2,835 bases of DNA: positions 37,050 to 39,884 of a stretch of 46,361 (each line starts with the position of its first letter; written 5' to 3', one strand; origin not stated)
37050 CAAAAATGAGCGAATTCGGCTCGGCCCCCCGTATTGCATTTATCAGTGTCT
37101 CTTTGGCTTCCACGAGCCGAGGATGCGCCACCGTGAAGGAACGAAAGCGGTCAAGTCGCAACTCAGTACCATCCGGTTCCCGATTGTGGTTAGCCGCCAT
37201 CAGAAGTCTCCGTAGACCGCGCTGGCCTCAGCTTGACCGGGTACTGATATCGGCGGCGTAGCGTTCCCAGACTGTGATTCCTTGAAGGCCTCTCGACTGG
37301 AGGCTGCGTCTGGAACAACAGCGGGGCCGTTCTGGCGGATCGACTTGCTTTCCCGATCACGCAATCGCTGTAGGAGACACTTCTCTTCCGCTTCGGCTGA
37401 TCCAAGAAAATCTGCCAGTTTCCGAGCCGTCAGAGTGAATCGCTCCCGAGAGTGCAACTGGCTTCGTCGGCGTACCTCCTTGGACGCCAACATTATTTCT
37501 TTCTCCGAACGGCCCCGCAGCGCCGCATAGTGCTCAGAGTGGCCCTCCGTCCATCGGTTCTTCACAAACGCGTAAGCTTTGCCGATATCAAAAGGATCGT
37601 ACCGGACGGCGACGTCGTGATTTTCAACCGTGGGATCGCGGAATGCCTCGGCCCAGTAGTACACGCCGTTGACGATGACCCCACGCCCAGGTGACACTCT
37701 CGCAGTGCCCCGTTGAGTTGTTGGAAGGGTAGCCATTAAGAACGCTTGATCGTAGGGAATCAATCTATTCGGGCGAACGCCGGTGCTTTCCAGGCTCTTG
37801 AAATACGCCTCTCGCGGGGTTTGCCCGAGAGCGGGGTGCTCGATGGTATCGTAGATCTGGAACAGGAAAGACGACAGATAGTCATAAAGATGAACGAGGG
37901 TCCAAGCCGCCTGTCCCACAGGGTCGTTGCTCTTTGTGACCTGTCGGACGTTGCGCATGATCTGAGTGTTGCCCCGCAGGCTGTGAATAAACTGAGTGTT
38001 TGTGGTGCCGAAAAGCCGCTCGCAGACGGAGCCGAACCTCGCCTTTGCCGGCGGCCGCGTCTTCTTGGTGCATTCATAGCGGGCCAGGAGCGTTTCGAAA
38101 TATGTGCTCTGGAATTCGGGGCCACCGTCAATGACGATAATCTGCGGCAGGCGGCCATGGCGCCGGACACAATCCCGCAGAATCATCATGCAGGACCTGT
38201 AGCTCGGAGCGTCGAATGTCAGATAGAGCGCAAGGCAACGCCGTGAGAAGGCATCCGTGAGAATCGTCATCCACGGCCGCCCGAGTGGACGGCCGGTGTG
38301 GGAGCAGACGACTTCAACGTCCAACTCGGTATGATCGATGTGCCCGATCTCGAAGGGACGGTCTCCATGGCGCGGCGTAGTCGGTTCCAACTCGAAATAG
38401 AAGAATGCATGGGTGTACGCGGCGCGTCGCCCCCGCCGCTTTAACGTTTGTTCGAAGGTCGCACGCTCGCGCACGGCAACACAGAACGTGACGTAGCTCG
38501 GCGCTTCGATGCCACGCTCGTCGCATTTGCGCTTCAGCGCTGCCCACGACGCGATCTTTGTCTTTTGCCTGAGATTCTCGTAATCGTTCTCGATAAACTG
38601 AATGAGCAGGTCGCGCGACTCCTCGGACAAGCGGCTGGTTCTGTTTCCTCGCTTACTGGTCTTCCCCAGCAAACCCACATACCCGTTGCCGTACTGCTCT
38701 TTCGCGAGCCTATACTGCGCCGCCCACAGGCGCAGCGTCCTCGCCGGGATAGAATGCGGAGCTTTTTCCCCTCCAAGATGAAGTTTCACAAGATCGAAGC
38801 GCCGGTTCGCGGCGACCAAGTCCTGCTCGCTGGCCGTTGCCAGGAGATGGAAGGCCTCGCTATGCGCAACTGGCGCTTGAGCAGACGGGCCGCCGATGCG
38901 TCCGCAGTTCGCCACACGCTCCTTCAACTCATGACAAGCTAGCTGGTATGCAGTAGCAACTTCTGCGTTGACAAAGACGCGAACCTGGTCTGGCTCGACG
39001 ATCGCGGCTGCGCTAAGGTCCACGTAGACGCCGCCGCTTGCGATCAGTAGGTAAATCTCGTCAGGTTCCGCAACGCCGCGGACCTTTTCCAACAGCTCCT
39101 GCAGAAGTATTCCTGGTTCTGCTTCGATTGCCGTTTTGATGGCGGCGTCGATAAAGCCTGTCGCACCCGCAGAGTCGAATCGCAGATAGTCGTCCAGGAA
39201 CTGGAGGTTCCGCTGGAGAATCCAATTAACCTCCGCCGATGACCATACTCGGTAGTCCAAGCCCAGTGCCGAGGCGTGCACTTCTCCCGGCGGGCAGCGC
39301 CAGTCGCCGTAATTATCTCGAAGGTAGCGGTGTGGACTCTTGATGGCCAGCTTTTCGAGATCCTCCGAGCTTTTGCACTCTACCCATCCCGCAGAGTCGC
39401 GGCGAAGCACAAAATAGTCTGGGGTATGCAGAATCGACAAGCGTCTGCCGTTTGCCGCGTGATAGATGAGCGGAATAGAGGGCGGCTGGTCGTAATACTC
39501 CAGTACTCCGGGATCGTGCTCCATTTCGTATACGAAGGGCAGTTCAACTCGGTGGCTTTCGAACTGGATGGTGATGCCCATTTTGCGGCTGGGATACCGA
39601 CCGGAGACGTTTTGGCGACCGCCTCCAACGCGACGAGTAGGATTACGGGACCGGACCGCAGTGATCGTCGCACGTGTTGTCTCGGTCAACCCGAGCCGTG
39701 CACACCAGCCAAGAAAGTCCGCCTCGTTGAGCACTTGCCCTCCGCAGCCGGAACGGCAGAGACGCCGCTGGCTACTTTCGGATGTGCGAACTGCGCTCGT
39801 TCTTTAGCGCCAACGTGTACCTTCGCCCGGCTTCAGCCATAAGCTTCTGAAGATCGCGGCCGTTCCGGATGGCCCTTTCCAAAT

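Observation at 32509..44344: Complete Tn7-like transposon with exact termini and a 5-bp duplication, inserted inside an HNH gene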

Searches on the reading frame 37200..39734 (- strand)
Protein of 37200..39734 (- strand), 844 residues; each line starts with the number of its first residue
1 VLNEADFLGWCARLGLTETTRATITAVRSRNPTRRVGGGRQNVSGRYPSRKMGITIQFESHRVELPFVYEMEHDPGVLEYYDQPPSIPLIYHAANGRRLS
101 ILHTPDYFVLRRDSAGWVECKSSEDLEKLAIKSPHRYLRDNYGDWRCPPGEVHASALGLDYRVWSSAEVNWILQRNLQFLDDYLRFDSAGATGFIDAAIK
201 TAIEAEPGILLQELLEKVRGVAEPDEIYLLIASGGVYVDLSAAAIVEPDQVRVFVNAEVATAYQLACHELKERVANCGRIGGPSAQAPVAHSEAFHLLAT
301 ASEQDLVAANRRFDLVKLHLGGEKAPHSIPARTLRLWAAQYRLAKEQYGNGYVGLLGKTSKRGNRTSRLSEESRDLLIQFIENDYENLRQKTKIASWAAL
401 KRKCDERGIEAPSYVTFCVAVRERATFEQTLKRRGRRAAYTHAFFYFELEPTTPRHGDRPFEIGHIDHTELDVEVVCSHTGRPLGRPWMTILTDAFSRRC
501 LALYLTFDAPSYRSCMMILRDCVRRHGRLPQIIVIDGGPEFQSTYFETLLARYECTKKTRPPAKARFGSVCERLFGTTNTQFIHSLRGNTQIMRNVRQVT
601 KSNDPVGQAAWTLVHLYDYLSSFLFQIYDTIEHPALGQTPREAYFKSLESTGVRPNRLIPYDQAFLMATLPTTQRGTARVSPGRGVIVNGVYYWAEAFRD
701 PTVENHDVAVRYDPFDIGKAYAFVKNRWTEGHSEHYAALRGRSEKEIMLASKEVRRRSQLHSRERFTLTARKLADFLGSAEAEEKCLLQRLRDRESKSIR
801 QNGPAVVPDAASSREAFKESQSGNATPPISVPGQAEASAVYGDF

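Call 4: search_protein_families(library=pfam, proteins=[window:37200-39734:-], max_evalue=0.01)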
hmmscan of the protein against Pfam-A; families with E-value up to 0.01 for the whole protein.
window:37200-39734:- (844 aa): 3 families
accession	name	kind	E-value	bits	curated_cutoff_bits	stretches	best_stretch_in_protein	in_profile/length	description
PF00665.32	rve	-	4.3e-08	33.8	32.6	1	482-563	22-100/102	Integrase core domain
PF08722.17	Tn7_TnsA-like_N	-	3.7e-06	27.8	26.5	1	74-134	1-56/85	TnsA-like endonuclease N terminal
PF09299.17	Mu-transpos_C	-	4.1e-06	27.1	21.7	1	674-724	6-53/61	Mu transposase, C-terminal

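Call 43: search_solved_structures(query=window:37200-39734:-, max_evalue=0.01, show_alignments=3)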
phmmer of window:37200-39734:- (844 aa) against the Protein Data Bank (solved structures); distinct sequences matched with E-value up to 0.01: 8.
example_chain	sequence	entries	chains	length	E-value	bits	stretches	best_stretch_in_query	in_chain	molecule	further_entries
9bw1_M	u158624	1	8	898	7.9e-281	937.4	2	249-799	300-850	Integrase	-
9y7b_A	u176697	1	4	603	1.8e-14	56.3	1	334-631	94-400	IF3A Tn6677 TnsB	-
8rdu_R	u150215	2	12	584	3e-11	45.7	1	342-676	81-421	TnsB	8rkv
7svw_A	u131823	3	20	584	3e-11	45.7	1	342-676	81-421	TnsB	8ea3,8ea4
8aa5_AP1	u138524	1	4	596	3.2e-11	45.6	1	342-676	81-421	TnsB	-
30jv_A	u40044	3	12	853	8.9e-09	37.5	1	336-590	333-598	TnsA endonuclease N-terminal domain-containing protein,TnsB transposase | PseTnsAB artificial fusion protein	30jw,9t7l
30ga_R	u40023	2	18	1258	2.3e-08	36.2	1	335-590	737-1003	Maltose/maltodextrin-binding periplasmic protein,TnsA endonuclease N-terminal domain-conta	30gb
7pik_A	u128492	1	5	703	0.0037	18.9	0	458-519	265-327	Transposon Tn7 transposition protein TnsB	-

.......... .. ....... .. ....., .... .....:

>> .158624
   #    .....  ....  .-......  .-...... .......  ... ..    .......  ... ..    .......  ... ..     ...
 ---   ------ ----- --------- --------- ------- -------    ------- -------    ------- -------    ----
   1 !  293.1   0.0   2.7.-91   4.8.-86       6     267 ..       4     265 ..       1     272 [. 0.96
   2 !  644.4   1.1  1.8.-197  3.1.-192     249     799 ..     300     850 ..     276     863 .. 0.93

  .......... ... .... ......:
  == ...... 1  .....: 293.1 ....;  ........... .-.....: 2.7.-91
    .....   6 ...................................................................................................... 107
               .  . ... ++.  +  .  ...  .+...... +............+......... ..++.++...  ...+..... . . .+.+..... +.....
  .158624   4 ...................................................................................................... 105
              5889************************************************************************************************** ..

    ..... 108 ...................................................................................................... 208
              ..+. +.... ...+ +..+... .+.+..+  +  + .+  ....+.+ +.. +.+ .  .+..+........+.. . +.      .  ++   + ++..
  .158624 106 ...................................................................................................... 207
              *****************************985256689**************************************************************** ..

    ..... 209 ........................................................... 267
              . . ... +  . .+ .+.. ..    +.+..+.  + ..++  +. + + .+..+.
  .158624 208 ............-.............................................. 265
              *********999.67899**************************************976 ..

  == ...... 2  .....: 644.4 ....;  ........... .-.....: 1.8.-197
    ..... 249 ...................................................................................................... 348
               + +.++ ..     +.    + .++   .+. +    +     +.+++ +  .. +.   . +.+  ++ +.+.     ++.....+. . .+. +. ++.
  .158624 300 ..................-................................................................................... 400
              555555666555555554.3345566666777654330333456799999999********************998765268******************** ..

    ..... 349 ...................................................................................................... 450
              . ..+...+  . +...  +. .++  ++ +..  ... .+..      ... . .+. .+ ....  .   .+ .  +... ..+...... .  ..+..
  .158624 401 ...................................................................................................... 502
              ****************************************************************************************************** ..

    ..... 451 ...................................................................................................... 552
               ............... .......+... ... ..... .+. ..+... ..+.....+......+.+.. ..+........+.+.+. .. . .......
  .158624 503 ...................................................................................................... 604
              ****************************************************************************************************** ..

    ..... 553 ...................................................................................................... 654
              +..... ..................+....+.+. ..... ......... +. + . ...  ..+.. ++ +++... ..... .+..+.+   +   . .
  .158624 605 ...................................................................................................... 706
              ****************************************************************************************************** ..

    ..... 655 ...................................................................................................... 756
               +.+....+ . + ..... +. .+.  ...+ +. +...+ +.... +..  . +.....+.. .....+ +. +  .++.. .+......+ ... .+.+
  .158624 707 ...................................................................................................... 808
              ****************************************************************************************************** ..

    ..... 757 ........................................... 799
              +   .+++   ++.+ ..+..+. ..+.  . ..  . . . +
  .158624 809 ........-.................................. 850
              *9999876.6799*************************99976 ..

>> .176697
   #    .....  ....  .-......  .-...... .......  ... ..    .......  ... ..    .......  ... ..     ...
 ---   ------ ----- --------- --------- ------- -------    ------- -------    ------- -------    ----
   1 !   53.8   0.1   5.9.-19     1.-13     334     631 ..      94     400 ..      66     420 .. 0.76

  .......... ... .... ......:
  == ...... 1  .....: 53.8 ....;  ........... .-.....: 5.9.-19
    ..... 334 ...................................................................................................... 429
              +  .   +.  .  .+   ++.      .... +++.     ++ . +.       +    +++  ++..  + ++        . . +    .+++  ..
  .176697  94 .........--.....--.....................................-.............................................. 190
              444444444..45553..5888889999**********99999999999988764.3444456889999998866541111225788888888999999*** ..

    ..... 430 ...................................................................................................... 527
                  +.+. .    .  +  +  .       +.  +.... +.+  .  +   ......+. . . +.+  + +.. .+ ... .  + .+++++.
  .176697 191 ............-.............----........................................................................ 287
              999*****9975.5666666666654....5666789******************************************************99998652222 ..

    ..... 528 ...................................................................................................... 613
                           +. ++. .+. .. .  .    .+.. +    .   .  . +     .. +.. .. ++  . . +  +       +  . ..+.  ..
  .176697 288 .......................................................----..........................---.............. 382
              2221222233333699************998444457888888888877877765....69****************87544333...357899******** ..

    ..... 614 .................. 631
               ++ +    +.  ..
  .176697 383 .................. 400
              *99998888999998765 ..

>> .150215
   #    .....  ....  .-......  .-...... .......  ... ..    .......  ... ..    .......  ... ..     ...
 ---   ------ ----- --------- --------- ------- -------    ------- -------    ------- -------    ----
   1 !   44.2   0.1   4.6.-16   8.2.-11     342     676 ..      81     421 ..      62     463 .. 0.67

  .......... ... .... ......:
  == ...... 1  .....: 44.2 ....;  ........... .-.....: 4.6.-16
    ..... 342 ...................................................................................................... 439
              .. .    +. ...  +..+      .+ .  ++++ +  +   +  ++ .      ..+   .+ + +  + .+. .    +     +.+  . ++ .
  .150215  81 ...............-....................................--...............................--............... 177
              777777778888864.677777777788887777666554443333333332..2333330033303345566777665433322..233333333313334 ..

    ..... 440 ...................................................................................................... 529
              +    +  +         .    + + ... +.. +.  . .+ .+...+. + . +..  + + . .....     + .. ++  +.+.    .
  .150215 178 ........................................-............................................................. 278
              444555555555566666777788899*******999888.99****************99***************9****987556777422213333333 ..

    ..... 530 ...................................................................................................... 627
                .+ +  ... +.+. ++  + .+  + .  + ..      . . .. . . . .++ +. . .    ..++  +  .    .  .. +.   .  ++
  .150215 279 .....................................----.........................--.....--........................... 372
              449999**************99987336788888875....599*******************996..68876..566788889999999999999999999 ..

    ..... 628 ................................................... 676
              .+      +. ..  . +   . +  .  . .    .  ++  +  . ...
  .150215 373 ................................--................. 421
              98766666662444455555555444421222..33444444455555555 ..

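Call 55: search_protein_families(library=ncbifam, proteins=[window:37200-39734:-], max_evalue=0.01)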
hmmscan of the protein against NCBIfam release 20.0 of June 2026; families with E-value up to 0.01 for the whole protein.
window:37200-39734:- (844 aa): 3 families
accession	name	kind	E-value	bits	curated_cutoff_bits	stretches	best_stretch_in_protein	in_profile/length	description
NF033179.1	TnsA_like_Actin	subfamily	1.3e-08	34.6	110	1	35-207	19-170/212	TnsA-like heteromeric transposase endonuclease subunit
NF033516.0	transpos_IS3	equivalog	1.1e-07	31.4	160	1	491-585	237-331/369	IS3 family transposase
NF033577.2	transpos_IS481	equivalog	5.9e-07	29.3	224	1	349-585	39-246/284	IS481 family transposase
